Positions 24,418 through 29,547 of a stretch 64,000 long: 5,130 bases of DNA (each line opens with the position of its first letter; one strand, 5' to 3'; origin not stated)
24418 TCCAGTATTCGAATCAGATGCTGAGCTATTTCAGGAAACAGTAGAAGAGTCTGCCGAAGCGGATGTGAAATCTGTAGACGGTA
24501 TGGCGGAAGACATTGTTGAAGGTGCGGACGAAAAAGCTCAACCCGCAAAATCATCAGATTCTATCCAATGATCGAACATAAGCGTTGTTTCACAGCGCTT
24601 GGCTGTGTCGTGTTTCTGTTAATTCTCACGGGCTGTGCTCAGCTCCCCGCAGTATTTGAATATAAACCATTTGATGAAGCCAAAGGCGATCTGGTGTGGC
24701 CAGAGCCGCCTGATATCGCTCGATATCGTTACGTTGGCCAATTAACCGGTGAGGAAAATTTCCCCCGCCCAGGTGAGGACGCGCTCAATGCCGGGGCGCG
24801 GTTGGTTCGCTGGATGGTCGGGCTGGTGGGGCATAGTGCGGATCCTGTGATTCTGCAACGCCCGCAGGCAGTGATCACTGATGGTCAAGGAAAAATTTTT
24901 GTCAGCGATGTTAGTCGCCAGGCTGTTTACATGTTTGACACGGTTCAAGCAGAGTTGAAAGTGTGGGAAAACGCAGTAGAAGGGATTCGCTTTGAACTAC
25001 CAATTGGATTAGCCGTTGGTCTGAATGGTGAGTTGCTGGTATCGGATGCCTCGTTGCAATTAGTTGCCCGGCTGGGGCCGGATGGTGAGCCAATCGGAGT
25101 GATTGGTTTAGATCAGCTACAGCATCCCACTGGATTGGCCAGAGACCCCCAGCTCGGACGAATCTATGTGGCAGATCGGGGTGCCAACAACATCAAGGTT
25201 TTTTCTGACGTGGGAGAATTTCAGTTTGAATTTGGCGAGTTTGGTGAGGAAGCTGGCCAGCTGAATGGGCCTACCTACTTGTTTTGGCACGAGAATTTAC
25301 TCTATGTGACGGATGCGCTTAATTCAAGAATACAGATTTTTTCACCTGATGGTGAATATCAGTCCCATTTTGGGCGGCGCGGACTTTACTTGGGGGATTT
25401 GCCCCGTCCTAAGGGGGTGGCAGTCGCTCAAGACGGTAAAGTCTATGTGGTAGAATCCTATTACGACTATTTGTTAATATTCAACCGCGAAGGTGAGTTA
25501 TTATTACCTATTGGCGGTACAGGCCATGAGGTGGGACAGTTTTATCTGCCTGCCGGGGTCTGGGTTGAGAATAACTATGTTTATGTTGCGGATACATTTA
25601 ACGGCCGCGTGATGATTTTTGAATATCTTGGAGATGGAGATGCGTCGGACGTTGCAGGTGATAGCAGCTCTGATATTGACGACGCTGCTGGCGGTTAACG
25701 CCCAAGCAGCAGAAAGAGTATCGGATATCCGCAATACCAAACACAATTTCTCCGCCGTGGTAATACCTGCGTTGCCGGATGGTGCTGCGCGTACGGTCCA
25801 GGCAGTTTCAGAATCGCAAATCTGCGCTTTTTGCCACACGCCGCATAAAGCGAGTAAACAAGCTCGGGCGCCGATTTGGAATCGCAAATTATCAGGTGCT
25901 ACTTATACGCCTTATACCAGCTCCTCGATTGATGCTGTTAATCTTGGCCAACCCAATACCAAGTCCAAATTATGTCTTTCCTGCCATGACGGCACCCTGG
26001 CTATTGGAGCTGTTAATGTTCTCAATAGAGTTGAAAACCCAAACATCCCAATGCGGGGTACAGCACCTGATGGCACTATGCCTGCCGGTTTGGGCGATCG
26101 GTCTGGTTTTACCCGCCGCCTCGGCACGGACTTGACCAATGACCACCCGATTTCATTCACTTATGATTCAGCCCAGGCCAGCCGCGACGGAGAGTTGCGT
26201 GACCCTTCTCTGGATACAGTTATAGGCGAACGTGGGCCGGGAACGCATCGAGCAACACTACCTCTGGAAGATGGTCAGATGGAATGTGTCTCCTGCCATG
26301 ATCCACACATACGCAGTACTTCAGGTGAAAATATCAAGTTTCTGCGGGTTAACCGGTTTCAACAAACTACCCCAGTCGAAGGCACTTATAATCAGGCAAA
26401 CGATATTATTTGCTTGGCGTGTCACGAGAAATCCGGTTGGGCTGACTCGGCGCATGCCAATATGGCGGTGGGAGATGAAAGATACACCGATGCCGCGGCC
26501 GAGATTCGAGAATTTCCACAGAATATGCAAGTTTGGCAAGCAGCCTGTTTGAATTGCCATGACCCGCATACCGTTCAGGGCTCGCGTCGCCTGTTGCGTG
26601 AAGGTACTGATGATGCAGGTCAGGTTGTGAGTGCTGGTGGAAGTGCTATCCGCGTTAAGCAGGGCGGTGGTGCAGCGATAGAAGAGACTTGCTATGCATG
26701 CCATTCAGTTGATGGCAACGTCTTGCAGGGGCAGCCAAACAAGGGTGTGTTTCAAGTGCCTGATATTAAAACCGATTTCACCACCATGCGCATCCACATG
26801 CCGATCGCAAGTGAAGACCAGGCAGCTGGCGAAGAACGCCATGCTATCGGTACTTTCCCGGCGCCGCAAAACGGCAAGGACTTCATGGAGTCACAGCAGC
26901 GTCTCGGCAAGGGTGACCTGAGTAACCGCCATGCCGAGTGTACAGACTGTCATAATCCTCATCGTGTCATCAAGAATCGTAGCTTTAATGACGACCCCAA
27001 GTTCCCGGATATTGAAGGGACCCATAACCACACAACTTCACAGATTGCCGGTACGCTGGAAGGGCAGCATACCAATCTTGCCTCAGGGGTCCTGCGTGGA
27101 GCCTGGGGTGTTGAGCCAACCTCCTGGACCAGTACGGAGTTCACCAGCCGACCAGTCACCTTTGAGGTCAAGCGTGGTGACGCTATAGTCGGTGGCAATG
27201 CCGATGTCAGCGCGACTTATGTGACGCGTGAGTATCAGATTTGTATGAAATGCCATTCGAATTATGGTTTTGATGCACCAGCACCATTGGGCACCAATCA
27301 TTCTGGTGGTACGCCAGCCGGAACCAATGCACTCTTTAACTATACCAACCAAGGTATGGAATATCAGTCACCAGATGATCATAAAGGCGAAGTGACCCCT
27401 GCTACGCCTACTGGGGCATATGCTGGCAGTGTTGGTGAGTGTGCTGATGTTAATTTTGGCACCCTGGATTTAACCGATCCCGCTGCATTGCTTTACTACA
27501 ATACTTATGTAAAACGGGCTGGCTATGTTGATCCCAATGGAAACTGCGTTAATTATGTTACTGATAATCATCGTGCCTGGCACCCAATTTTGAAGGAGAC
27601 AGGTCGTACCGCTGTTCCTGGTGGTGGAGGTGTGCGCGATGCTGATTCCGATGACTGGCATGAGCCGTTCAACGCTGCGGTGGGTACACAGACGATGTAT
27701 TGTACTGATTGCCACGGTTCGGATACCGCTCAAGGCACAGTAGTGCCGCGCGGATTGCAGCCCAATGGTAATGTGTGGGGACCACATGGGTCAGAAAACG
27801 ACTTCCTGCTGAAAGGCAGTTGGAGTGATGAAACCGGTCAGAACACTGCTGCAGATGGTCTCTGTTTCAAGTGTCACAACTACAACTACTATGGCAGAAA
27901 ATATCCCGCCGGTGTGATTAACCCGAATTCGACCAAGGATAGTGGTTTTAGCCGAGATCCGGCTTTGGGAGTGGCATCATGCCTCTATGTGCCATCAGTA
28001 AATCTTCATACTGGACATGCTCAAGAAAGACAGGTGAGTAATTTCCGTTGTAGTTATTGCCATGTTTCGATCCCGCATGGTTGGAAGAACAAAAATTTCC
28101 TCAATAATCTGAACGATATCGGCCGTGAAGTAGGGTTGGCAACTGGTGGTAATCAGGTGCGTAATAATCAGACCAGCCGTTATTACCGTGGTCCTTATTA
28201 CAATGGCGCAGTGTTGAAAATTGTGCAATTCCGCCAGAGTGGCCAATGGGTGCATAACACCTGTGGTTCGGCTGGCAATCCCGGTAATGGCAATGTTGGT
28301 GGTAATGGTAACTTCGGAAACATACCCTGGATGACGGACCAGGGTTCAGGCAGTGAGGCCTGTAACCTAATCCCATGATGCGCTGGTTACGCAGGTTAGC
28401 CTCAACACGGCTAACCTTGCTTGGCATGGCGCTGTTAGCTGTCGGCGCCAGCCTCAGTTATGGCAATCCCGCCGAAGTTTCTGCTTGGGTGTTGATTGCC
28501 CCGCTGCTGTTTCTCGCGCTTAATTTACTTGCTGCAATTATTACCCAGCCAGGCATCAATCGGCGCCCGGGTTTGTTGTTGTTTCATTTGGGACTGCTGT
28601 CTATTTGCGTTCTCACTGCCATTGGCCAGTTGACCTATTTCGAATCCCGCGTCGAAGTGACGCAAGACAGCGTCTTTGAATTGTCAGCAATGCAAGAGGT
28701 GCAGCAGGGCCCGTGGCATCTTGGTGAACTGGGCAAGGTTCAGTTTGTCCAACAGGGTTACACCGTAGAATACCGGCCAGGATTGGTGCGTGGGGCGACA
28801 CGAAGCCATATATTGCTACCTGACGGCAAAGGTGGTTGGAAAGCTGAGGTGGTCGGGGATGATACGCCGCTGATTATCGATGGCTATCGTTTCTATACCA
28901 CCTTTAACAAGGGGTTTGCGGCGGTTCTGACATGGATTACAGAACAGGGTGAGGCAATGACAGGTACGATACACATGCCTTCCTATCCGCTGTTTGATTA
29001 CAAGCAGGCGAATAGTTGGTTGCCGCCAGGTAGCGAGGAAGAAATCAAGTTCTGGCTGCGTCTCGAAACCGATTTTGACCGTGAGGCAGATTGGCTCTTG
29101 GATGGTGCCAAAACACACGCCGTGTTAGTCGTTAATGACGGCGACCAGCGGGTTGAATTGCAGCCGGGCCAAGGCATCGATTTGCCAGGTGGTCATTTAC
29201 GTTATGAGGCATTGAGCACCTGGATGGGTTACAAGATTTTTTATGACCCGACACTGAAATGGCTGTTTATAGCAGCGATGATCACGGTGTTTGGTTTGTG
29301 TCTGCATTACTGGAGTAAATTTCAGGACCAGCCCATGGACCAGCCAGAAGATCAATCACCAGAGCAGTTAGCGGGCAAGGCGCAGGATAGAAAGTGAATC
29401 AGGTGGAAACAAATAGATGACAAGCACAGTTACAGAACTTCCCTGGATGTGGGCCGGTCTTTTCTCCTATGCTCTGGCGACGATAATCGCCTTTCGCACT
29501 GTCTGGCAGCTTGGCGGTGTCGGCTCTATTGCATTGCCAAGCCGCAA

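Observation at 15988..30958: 13-gene cytochrome / OM-barrel / cupredoxin / NHL operon with private haem-attachment genes: candidate undescribed trans-envelope electron conduit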

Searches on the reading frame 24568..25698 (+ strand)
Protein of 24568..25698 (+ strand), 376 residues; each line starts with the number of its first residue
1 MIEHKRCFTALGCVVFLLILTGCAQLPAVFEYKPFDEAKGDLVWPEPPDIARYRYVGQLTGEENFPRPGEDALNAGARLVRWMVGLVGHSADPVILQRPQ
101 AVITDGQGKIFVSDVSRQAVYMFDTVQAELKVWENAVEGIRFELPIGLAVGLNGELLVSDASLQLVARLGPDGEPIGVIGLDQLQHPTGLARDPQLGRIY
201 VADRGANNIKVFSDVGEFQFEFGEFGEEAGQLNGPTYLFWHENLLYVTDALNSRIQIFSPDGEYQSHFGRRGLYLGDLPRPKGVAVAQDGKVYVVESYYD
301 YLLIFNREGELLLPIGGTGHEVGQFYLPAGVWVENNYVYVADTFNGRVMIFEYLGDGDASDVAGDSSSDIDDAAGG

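Call 5: search_protein_families(library=pfam, proteins=[window:24568-25698:+], max_evalue=0.01)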
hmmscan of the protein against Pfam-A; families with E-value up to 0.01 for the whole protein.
window:24568-25698:+ (376 aa): 4 families
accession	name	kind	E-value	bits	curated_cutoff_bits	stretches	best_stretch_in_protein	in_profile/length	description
PF01436.27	NHL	-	1.1e-21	76.2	20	1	184-212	1-28/28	NHL repeat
PF17170.10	DUF5128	-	2.6e-12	47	22.9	1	288-352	52-118/321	6-bladed beta-propeller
PF25021.1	TEN_NHL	-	1.8e-07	30.9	27.1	1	144-296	32-159/357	Teneurin NHL domain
PF08450.18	SGL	-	3.2e-05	24.1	26.3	0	242-312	145-217/246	SMP-30/Gluconolactonase/LRE-like region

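Call 88: search_protein_families(library=ncbifam, proteins=[window:24568-25695:+], max_evalue=0.001)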
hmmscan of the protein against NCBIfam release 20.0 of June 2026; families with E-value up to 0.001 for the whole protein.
window:24568-25695:+ (376 aa): 3 families
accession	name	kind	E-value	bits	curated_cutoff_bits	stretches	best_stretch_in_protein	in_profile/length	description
NF035926.1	scyF_NHL_VPEP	equivalog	2e-38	132.6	350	2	104-270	110-285/376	scytonemin biosynthesis PEP-CTERM protein ScyF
NF033206.1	ScyE_fam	subfamily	1.7e-06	27.9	80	0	281-344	255-321/333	ScyD/ScyE family protein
NF047780.1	LIC12708_fam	subfamily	5.6e-05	22.2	150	0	216-267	40-91/391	LIC_12708 family protein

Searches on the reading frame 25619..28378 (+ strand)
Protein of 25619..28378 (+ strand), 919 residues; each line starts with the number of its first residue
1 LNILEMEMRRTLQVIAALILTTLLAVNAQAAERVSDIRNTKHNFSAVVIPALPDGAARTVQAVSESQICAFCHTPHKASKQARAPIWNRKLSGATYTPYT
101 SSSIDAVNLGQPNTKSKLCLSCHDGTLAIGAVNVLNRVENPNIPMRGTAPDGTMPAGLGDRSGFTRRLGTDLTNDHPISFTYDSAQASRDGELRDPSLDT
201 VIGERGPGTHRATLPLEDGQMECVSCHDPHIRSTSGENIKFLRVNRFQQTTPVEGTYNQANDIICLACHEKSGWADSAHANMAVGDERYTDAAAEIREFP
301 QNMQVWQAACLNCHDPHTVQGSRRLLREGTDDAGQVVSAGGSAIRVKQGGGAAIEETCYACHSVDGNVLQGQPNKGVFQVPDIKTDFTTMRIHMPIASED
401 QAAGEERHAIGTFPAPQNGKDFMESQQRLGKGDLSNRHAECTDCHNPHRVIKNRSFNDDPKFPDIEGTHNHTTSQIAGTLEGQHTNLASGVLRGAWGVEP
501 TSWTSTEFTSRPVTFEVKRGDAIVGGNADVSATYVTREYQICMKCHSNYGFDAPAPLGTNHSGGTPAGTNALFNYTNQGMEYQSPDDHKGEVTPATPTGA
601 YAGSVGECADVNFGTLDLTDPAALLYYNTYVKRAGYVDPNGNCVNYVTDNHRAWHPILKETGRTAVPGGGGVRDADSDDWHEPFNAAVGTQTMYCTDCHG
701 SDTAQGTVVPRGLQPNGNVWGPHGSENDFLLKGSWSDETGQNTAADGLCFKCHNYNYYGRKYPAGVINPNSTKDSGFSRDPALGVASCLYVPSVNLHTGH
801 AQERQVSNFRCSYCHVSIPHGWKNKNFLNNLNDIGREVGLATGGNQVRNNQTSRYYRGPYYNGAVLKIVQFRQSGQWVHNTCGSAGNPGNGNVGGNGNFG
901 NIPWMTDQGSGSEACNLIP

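Call 5: search_protein_families(library=pfam, proteins=[window:25619-28378:+], max_evalue=0.01)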
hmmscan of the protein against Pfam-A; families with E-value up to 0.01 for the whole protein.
window:25619-28378:+ (919 aa): 5 families
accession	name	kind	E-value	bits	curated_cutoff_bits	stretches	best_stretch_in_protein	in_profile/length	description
PF09699.15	Paired_CXXCH_1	-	4.3e-22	77.9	20.6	1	692-754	8-37/41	Doubled CXXCH motif (Paired_CXXCH_1)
PF14522.11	Cytochrome_C7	-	2.2e-13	50.3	24.8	0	257-314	43-66/67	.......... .7 and related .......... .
PF22113.1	Mtrc-MtrF_II-IV_dom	-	2.3e-11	44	30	1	217-319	78-168/176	Outer membrane cytochrome MtrC/MtrF-like, domains II/IV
PF14537.11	Cytochrom_c3_2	-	0.0012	19.8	25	0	220-319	6-69/79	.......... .3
PF13442.11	Cytochrome_CBB3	-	0.002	18.9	27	0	304-319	8-23/68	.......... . oxidase, cbb3-type, subunit III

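Call 22: find_related_loci(query=A1, collection=genome_contigs, flank=10000)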
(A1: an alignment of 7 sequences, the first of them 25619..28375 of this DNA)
Query A1 (919 aa) in genome_contigs; peptide patterns used: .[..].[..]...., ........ (x = any residue, [..] = any of these).
600 stretches matched a pattern (row limit reached: there are more); 582 encode a relative of the query (tblastn E <= 1e-3); the best 80 are kept; 80 distinct loci.
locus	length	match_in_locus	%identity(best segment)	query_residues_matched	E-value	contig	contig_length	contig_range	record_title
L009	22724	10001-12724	73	1-919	0e+0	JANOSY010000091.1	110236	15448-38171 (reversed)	MAG: Candidatus Tenderia sp. isolate VAR_39_metabat_422 VAR_39_k141_5786152, whole genome shotgun sequence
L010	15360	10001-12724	73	1-919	0e+0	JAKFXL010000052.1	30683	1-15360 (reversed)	MAG: Gammaproteobacteria bacterium isolate ND3_Bin_17 ND3_0000267, whole genome shotgun sequence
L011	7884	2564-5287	70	1-919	0e+0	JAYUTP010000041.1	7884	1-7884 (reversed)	MAG: Candidatus Tenderia sp. isolate GL12_Up_metabinner_6 GL12_Up_metabinner_6_40, whole genome shotgun sequence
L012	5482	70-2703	61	1-919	0e+0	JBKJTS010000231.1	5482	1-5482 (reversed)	MAG: Gammaproteobacteria bacterium isolate ant_bin.633 k117_653395, whole genome shotgun sequence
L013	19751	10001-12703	60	6-919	0e+0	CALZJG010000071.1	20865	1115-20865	MAG: uncultured Chromatiaceae bacterium isolate FCS_M_Gamma_041 genome assembly, contig: k121_527767, whole genome shotg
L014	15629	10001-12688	58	6-915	0e+0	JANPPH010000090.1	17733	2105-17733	MAG: Gammaproteobacteria bacterium isolate VAR_83_metabat_40 VAR_83_k141_6647550, whole genome shotgun sequence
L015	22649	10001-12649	54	7-919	0e+0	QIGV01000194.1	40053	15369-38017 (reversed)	MAG: Gammaproteobacteria bacterium isolate SZUA-140 Ga0063293_10000342, whole genome shotgun sequence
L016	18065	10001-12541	62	31-919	0e+0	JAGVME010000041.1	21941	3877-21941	MAG: Gammaproteobacteria bacterium isolate SW_26 c_000000039973, whole genome shotgun sequence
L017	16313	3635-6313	54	8-919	0e+0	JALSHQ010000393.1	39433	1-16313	MAG: Gammaproteobacteria bacterium isolate 354-166_metabat1_scaf2bin.105 354-166_scaffold_858_c1, whole genome shotgun s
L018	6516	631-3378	50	7-919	0e+0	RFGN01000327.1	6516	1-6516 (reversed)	MAG: Gammaproteobacteria bacterium isolate J025 k99_451006, whole genome shotgun sequence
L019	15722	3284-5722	52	31-889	0e+0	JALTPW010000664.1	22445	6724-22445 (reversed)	MAG: Chromatiales bacterium isolate S140_maxbin2_scaf2bin.116 S140_NODE_380_length_22445_cov_5.146743, whole genome shot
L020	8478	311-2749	52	33-888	0e+0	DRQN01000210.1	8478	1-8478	MAG TPA_asm: Gammaproteobacteria bacterium isolate HyVt-583 HyVt-583_k145_781684, whole genome shotgun sequence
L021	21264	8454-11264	49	5-919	0e+0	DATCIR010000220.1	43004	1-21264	MAG TPA_asm: Gammaproteobacteria bacterium isolate SMAG_U7864 k141_997748, whole genome shotgun sequence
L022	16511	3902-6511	49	14-919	0e+0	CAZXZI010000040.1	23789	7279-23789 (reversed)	MAG TPA_asm: uncultured Ectothiorhodospiraceae bacterium isolate binchicken_co253_195 genome assembly, contig: NODE_1055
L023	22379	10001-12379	48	4-915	0e+0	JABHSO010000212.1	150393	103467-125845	MAG: Gammaproteobacteria bacterium isolate SI039_bin4 k141_2180925, whole genome shotgun sequence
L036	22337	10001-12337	47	8-885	0e+0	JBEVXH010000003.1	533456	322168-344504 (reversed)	MAG: Candidatus Thiodiazotropha sp. isolate CTENA5 L149 c_000000000003, whole genome shotgun sequence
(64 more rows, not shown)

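Call 24: search_solved_structures(query=A1, max_evalue=1, show_alignments=2)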
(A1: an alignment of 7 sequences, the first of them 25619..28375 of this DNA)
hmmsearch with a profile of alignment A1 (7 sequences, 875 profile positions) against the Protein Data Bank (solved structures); distinct sequences matched with E-value up to 1: 2.
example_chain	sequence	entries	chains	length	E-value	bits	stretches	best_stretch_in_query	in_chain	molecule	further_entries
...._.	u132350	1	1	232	1.8e-32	115.7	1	11-222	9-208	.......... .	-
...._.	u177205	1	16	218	5.3e-20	74.5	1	12-222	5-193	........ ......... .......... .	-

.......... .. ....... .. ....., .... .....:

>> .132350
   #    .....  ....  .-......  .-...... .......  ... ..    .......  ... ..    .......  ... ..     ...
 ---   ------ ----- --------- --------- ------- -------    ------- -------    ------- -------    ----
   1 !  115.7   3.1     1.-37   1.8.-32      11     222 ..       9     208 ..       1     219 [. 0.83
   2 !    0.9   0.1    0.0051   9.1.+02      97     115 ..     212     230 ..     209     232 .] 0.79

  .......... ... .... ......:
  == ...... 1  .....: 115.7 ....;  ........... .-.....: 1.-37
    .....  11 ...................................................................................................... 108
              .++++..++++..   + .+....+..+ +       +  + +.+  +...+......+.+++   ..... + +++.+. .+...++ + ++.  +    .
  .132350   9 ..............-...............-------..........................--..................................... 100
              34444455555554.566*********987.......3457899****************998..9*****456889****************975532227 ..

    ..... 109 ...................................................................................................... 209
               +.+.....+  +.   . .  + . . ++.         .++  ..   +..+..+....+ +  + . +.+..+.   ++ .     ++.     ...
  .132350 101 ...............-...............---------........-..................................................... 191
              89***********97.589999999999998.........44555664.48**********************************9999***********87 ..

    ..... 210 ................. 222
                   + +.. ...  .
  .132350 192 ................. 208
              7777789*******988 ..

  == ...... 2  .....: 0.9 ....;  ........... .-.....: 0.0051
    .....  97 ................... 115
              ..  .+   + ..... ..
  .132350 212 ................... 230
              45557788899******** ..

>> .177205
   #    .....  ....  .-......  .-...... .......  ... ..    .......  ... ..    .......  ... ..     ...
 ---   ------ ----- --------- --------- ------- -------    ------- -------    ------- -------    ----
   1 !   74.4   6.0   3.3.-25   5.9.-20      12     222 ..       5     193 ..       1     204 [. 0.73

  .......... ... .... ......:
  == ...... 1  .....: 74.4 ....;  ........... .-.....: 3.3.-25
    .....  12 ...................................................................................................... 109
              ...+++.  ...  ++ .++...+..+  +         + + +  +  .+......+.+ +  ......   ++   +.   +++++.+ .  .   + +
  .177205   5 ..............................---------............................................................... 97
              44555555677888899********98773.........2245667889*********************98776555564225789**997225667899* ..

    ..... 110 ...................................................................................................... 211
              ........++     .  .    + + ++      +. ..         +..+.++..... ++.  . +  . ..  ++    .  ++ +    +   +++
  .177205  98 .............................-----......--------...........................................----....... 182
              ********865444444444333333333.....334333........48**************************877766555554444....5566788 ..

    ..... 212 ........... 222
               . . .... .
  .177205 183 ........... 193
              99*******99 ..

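Call 84: search_protein_families(library=pfam, proteins=[L036:6231-7070:+, L036:7091-7969:+], max_evalue=1)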
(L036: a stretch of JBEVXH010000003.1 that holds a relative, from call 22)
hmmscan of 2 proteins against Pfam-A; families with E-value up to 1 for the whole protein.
L036:6231-7070:+ (280 aa): 5 families
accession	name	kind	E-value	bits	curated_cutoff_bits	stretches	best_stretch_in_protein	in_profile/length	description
PF25600.1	TRIM_CC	-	0.0049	17.2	30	1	28-144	14-128/142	TRIM protein coiled-coil region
PF12895.13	ANAPC3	-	0.017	15.8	27.2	1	141-172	19-53/82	Anaphase-promoting complex, cyclosome, subunit 3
PF10109.15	Phage_TAC_7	-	0.055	14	25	1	25-65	36-77/79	Phage tail assembly chaperone proteins, E, or 41 or 14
PF07719.23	TPR_2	-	0.086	13.5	27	0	239-265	1-27/34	Tetratricopeptide repeat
PF22382.1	EndoS_helical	-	0.098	12.9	26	0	28-53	9-34/64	Endo-beta-N-acetylglucosaminidase, helical bundle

L036:7091-7969:+ (293 aa): 5 families
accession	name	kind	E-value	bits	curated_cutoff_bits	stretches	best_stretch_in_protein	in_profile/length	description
PF14649.11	Spatacsin_C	-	0.0043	16.6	25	1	32-107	135-211/296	Spatacsin C-terminus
PF09862.15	DUF2089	-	0.018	15.2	33.4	1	167-193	14-40/47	Domain of unknown function (DUF2089)-HTH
PF09523.15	DUF2390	-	0.31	11.8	25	0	67-102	69-106/106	Protein of unknown function (DUF2390)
PF07719.23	TPR_2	-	0.6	10.8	27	0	75-101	2-28/34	Tetratricopeptide repeat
PF02255.21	PTS_IIA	-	0.94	10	27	0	67-106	18-52/94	PTS system, Lactose/Cellobiose specific IIA subunit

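Call 88: search_protein_families(library=ncbifam, proteins=[window:25640-28375:+], max_evalue=0.001)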
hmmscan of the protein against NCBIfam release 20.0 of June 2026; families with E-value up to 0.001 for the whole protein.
window:25640-28375:+ (912 aa): 5 families
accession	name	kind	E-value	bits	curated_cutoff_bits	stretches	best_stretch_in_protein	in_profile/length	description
TIGR01905.1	paired_CXXCH_1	subfamily_domain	2.2e-14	53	25.2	0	299-320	5-25/41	doubled CXXCH domain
TIGR03508.1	decahem_SO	subfamily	4.7e-13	49.2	192.2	1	246-360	85-201/258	DmsE family decaheme c-type cytochrome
TIGR03146.1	cyt_nit_nrfB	equivalog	7.3e-10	39.3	166.6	0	211-313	9-97/145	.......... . nitrite reductase pentaheme subunit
NF041028.1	decahem_GSU2203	exception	2.1e-08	33.7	325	0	55-117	144-208/317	GSU2203 family decaheme c-type cytochrome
TIGR03153.1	cytochr_NrfH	equivalog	0.00031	20.8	134.2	0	257-356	30-110/138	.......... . nitrite reductase small subunit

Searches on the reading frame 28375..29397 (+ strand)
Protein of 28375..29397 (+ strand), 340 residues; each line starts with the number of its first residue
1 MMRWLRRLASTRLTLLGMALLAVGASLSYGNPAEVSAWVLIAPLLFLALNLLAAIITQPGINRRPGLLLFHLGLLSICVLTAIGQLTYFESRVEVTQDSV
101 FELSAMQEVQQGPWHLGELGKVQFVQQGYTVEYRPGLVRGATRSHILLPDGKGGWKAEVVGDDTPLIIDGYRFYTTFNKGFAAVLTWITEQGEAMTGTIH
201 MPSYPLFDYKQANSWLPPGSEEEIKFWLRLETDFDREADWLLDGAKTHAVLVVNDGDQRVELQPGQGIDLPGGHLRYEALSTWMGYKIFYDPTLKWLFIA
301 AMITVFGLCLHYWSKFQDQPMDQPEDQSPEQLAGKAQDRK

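Call 5: search_protein_families(library=pfam, proteins=[window:28375-29397:+], max_evalue=0.01)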
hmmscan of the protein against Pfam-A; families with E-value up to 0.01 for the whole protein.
window:28375-29397:+ (340 aa): 1 family
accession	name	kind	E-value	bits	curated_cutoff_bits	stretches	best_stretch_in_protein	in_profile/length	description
PF05140.19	ResB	-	2.8e-12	46.6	24.6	1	58-194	145-283/486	ResB-like family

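Call 88: search_protein_families(library=ncbifam, proteins=[window:28375-29394:+], max_evalue=0.001)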
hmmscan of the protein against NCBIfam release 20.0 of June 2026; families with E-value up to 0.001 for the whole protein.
window:28375-29394:+ (340 aa): 0 families
